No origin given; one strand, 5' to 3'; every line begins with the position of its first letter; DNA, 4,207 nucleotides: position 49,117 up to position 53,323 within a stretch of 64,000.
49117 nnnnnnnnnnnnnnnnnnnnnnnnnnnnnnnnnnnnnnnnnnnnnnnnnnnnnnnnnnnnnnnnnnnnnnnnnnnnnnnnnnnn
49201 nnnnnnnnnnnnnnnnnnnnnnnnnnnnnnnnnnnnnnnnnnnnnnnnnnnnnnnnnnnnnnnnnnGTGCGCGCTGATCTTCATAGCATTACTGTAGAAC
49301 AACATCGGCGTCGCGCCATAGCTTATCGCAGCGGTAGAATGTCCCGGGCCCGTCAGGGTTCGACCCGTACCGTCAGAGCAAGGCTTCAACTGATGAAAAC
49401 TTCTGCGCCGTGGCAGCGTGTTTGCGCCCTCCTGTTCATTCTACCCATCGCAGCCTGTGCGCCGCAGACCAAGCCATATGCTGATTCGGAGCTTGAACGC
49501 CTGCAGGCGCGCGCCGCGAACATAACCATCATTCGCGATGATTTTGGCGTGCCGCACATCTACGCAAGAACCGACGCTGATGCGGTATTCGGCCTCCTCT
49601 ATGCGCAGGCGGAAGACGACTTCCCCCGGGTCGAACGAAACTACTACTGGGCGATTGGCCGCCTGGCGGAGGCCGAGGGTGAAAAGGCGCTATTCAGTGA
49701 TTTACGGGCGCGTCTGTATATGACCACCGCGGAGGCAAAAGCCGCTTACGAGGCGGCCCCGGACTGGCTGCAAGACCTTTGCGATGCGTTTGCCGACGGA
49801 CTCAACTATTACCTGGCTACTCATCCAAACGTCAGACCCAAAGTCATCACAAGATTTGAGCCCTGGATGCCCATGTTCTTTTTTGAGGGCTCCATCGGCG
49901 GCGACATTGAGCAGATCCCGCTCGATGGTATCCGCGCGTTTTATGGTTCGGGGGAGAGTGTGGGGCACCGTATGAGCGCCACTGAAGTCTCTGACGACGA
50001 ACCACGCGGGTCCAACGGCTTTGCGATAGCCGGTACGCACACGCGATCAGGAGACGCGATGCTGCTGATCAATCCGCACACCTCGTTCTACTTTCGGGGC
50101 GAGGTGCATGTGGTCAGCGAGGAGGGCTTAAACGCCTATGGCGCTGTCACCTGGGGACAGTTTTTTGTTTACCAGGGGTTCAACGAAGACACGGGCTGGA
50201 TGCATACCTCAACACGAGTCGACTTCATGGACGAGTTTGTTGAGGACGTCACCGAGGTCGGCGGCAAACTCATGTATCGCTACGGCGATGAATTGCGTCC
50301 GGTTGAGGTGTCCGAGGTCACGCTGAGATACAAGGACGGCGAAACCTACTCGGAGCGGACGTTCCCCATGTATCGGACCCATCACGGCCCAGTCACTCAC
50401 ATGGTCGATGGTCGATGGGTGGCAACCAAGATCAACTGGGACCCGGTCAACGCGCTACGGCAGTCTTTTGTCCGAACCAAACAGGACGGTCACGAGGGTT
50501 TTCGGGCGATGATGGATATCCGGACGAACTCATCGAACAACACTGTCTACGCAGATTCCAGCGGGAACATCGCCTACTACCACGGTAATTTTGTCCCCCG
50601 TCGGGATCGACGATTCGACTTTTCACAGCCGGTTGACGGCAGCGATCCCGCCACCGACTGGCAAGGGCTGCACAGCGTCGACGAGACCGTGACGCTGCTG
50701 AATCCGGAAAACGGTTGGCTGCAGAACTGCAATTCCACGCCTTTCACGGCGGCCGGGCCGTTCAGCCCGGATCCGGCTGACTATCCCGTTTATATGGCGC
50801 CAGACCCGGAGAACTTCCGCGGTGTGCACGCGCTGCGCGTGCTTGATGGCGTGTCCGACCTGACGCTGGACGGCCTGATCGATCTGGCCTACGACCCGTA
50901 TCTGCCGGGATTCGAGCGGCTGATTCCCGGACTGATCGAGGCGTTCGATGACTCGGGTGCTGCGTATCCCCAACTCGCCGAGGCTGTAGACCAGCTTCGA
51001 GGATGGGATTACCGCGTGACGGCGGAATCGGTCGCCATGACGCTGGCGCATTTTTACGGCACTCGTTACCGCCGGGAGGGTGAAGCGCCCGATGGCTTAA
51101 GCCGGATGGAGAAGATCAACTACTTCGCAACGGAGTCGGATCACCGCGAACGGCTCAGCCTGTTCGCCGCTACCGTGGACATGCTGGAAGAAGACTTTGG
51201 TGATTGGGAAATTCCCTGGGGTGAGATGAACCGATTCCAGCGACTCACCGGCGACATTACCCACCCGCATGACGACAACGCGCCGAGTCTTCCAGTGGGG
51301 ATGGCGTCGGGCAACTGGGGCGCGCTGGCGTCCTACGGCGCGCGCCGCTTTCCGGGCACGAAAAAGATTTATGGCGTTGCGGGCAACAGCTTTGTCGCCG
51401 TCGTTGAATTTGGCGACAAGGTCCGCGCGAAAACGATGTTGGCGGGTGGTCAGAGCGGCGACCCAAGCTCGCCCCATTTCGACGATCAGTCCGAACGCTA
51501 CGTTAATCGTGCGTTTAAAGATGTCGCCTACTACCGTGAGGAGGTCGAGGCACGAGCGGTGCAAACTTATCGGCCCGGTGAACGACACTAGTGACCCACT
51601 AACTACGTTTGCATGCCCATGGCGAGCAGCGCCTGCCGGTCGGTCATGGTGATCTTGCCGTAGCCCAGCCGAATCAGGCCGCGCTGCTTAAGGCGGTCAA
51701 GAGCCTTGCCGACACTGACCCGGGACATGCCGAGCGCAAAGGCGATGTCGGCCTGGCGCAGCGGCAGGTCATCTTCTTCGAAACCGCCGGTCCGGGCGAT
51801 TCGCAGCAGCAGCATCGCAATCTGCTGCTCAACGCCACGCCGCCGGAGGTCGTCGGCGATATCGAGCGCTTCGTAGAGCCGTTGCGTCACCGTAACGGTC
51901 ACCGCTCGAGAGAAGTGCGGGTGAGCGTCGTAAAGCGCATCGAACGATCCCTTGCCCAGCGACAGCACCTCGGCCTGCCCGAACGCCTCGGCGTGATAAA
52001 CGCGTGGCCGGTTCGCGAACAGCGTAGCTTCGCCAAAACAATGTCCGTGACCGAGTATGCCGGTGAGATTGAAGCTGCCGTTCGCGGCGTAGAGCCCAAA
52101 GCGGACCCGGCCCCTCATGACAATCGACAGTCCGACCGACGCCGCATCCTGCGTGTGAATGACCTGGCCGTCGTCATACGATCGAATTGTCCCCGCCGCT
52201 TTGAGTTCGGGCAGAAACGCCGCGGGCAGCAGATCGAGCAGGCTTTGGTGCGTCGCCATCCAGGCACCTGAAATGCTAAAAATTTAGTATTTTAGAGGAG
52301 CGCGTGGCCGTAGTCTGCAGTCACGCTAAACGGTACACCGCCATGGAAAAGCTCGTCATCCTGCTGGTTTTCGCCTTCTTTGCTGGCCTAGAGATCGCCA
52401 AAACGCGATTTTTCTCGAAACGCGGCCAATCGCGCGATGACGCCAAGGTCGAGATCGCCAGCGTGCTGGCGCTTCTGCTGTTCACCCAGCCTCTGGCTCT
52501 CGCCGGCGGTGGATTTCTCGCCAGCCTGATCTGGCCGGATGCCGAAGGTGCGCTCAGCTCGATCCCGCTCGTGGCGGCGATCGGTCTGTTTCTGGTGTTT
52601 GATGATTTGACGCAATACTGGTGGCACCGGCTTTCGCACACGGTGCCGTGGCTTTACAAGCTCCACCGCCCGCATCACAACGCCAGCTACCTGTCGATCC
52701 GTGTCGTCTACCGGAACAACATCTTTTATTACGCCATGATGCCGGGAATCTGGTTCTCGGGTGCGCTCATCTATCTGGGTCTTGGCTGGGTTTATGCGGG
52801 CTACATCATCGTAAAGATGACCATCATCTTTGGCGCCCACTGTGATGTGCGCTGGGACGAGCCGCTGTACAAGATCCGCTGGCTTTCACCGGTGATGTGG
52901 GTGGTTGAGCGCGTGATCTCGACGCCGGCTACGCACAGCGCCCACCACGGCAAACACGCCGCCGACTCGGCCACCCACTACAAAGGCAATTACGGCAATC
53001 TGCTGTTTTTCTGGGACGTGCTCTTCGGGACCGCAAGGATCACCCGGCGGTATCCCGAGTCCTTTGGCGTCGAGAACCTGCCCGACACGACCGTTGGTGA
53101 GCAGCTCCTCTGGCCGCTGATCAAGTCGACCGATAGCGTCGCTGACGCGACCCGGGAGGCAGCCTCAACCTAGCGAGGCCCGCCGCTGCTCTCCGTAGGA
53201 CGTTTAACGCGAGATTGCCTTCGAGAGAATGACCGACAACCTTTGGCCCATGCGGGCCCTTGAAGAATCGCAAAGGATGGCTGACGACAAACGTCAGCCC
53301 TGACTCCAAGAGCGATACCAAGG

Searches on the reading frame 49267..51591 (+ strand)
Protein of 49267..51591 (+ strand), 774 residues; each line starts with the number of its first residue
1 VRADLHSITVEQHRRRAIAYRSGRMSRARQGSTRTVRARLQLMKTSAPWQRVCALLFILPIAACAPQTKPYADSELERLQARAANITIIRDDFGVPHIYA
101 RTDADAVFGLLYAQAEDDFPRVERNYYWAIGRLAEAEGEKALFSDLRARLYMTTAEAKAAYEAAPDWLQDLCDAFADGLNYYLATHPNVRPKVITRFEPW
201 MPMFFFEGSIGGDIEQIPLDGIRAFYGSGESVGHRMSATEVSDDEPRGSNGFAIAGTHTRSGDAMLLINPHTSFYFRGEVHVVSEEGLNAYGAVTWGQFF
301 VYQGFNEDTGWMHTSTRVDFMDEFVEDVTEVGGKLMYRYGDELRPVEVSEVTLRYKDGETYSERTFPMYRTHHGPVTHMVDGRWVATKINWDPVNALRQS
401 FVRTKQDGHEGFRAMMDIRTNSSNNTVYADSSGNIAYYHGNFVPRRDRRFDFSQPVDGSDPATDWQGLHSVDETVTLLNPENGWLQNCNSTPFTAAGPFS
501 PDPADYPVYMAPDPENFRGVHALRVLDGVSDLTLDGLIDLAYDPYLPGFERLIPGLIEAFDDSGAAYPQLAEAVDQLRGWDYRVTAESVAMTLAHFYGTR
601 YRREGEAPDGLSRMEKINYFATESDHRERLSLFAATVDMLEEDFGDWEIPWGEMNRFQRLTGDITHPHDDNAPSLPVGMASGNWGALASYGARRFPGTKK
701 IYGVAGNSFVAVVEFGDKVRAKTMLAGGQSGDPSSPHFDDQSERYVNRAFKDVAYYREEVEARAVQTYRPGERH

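Call 57: search_protein_families(library=ncbifam, proteins=[window:49267-51591:+], max_evalue=0.000001)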
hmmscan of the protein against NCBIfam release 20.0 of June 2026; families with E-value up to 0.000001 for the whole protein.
window:49267-51591:+ (774 aa): 1 family
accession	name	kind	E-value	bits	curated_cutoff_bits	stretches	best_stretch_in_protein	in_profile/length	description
NF051460.1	bi_acylase_PvdQ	equivalog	6.1e-20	70.7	950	0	246-393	210-354/763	bifunctional acylase PvdQ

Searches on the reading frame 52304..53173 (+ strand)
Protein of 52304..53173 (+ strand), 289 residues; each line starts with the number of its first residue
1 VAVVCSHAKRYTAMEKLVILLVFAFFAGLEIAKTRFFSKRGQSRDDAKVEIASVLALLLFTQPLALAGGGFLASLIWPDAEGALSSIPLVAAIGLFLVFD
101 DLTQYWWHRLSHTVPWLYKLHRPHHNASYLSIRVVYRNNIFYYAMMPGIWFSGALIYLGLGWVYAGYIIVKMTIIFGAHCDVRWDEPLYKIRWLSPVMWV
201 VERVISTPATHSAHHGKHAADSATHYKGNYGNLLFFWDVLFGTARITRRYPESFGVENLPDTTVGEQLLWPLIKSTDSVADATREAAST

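Call 57: search_protein_families(library=ncbifam, proteins=[window:52304-53173:+], max_evalue=0.000001)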
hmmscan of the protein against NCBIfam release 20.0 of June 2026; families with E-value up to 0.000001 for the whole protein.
window:52304-53173:+ (289 aa): 1 family
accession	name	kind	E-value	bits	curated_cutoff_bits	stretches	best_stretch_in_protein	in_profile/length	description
NF052566.1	OrLpdHdlsOlsERhiz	equivalog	2.3e-09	37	475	1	77-272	103-283/293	ornithine lipid hydroxylase OlsE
